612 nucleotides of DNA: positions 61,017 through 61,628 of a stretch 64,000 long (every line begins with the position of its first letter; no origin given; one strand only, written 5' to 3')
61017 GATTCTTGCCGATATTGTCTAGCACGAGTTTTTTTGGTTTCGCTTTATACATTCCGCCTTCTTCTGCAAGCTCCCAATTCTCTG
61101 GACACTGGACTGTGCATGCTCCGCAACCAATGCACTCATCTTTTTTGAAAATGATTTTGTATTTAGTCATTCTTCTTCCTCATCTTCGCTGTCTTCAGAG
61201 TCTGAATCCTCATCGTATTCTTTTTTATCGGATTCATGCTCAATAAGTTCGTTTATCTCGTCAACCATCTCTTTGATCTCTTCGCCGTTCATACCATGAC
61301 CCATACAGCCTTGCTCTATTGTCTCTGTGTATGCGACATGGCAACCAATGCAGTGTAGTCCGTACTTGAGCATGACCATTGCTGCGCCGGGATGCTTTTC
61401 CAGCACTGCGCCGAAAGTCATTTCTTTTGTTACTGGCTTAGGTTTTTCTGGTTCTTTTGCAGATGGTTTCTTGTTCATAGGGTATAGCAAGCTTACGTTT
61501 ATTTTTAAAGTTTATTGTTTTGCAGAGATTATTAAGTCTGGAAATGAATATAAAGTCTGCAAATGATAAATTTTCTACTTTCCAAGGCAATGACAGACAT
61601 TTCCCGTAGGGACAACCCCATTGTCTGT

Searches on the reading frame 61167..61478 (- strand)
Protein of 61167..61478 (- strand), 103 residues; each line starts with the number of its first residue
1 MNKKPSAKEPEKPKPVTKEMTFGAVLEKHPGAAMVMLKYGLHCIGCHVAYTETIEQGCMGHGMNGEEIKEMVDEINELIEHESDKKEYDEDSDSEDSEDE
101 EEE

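Call 38: search_protein_families(library=pfam, proteins=[window:61167-61478:-], max_evalue=0.01)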
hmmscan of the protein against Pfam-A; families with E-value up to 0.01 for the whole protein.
window:61167-61478:- (103 aa): 1 family
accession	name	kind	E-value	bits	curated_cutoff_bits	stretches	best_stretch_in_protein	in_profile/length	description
PF08984.16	DUF1858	-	1e-16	61.2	32.2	1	17-68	2-58/59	Domain of unknown function (DUF1858)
